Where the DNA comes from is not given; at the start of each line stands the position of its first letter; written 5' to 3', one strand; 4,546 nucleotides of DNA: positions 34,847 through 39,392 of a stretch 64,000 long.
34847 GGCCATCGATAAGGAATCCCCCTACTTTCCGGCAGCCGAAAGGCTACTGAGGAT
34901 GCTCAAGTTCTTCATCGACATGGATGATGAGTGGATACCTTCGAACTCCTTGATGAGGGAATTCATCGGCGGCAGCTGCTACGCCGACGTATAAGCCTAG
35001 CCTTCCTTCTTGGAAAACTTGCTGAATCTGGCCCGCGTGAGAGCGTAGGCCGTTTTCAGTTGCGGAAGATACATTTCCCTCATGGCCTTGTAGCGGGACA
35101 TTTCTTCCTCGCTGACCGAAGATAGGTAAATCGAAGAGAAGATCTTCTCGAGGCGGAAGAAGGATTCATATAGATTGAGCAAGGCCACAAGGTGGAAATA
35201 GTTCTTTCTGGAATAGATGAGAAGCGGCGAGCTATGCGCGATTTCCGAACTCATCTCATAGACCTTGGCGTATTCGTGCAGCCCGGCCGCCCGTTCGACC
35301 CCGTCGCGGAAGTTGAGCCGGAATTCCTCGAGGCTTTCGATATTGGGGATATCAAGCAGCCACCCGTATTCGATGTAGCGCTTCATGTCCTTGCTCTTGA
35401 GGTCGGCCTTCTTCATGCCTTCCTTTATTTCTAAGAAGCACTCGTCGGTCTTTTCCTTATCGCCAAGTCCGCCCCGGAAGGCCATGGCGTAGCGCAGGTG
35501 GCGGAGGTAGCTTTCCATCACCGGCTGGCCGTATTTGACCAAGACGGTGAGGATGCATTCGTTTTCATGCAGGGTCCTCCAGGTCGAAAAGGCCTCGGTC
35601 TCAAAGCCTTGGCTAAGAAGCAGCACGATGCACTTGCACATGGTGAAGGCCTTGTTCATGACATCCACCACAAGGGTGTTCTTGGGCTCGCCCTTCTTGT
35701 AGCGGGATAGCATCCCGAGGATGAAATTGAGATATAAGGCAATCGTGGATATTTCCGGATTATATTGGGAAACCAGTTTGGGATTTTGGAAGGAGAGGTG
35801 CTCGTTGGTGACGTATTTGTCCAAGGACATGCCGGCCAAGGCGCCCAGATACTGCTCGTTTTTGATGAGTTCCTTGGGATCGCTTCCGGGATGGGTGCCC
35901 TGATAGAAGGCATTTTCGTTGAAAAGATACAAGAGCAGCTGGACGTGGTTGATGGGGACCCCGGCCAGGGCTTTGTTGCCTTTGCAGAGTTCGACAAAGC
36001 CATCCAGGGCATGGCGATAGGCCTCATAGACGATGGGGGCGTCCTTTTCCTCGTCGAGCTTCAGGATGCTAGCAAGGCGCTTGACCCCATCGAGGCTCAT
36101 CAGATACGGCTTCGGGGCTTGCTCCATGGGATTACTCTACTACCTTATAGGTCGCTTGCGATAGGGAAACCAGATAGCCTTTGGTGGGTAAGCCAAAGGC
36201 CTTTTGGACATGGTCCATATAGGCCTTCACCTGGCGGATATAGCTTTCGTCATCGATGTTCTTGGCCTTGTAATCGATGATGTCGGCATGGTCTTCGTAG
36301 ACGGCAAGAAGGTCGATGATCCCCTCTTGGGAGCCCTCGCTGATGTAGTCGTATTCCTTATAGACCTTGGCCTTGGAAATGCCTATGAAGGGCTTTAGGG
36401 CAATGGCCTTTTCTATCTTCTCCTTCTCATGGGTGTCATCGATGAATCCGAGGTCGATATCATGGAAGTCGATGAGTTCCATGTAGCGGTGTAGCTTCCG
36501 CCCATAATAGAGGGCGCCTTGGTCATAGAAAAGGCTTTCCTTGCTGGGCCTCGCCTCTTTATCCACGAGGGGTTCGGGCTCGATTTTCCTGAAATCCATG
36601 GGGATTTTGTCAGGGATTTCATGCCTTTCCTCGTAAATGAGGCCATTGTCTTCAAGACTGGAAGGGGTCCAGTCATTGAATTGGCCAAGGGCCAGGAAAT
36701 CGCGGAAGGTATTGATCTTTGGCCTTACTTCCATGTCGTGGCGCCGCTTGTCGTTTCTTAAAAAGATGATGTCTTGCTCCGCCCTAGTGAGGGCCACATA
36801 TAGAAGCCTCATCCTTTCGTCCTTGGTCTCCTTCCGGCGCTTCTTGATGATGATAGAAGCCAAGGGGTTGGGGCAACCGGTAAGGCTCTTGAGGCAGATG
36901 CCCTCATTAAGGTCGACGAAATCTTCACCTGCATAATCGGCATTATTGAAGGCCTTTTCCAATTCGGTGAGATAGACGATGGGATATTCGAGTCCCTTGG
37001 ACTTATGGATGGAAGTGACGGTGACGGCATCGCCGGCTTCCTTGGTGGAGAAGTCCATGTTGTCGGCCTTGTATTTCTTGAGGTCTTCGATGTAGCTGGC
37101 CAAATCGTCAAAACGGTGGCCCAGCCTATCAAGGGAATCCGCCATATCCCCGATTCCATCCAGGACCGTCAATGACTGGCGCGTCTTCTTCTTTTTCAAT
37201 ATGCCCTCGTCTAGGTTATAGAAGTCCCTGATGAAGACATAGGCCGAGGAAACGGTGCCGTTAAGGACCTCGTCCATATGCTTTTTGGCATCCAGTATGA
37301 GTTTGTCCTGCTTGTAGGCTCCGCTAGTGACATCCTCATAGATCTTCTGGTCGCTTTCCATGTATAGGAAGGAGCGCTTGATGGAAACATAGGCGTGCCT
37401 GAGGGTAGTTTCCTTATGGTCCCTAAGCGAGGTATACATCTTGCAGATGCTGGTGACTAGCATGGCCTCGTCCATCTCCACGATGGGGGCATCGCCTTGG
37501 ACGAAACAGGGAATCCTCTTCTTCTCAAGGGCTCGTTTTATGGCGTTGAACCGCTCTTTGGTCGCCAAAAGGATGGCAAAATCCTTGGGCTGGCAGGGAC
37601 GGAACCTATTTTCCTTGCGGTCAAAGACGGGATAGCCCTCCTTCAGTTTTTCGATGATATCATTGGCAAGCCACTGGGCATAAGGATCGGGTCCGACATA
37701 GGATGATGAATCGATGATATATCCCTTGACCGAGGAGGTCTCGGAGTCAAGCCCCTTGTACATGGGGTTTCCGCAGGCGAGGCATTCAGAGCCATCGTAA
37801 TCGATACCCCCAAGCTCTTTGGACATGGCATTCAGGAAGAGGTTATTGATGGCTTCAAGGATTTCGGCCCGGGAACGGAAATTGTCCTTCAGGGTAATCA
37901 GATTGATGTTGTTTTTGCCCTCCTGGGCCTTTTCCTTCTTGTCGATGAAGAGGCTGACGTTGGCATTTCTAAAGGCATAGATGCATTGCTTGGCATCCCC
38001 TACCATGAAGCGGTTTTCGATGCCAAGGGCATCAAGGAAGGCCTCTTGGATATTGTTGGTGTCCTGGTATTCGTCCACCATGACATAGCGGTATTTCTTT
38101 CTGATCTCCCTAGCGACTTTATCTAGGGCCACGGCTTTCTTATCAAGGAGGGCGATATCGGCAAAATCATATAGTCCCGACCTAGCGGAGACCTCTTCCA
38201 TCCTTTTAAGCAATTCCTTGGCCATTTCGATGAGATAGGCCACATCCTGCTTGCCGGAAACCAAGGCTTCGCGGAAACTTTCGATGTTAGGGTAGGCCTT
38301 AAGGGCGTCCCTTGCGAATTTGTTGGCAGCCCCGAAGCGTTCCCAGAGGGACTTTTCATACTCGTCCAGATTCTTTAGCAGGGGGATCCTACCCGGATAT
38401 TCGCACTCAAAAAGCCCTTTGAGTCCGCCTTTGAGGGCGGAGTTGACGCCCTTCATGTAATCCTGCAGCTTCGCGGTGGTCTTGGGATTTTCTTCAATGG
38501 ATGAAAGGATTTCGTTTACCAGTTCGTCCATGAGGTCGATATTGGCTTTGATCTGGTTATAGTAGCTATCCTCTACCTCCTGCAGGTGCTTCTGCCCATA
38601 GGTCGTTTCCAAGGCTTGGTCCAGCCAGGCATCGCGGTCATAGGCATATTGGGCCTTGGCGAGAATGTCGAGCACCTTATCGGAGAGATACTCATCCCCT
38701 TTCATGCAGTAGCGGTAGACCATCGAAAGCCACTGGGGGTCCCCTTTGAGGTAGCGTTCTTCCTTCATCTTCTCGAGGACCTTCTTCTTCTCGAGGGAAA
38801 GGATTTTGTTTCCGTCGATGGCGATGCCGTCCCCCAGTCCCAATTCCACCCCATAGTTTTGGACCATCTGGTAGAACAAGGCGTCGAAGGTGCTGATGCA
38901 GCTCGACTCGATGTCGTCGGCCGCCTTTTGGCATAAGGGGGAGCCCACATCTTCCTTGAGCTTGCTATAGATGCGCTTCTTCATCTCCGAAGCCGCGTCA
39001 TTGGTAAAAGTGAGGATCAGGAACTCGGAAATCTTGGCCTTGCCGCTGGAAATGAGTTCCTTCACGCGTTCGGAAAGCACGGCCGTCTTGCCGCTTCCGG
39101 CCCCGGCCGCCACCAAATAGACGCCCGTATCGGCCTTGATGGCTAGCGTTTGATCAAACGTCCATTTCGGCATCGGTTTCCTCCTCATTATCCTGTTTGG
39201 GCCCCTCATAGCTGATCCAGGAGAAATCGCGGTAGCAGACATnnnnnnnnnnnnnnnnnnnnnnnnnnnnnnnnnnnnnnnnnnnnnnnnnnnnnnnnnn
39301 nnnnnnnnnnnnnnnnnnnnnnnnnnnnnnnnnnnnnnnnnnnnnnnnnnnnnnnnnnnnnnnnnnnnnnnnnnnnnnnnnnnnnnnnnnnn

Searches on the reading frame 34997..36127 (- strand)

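Call 7: search_protein_families(library=pfam, proteins=[window:34997-36127:-], max_evalue=0.001)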
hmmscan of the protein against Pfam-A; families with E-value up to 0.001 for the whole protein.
window:34997-36127:- (376 aa): 1 family
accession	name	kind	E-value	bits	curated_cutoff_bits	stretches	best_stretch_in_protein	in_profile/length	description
PF18928.5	DUF5677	-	3.6e-11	43.9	27.1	1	157-304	8-155/166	Family of unknown function (DUF5677)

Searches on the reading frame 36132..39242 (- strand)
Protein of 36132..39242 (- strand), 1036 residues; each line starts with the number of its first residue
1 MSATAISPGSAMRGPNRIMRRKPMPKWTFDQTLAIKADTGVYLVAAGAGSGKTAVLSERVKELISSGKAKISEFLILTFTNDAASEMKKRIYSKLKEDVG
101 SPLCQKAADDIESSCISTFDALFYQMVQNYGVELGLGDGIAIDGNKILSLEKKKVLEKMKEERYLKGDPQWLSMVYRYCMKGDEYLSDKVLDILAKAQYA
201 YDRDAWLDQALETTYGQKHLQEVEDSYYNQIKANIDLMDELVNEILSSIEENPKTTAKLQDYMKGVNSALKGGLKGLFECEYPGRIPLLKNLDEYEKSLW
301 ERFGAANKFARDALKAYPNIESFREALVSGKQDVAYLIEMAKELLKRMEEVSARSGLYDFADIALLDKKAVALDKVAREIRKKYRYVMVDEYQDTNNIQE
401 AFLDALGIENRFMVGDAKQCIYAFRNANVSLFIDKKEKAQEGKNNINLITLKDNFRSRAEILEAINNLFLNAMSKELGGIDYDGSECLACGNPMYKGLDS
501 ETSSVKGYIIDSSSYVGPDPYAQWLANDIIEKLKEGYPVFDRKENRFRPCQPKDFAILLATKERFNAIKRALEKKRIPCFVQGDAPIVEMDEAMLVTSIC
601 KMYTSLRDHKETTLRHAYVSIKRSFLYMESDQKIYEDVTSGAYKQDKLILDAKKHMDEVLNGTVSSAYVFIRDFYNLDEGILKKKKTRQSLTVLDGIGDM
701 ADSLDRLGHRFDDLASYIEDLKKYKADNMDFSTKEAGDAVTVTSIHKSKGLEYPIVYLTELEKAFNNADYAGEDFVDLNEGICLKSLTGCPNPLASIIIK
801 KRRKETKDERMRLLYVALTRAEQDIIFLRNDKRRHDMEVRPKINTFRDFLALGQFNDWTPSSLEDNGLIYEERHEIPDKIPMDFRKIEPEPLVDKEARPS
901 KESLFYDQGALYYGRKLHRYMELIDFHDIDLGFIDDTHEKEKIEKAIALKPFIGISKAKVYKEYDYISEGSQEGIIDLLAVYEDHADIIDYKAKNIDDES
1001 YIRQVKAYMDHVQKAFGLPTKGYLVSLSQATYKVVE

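Call 7: search_protein_families(library=pfam, proteins=[window:36132-39242:-], max_evalue=0.001)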
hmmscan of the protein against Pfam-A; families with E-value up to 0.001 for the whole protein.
window:36132-39242:- (1036 aa): 5 families
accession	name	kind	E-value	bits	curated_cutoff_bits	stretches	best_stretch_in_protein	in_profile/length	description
PF00580.27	UvrD-helicase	-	5.5e-52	177.5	23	2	28-262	2-212/271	UvrD/REP helicase N-terminal domain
PF13361.12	UvrD_C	-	7.5e-19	68.8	25.6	1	449-826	1-344/350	UvrD-like helicase C-terminal domain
PF13245.12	AAA_19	-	1.4e-17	64.6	25.1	1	33-425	3-134/134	AAA domain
PF13538.12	UvrD_C_2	-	4.5e-09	36.5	27.4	1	740-761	2-23/52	UvrD-like helicase C-terminal domain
PF01443.25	Viral_helicase1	-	1.5e-06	28.6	21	0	375-430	49-107/228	Viral superfamily 1 RNA helicase core domain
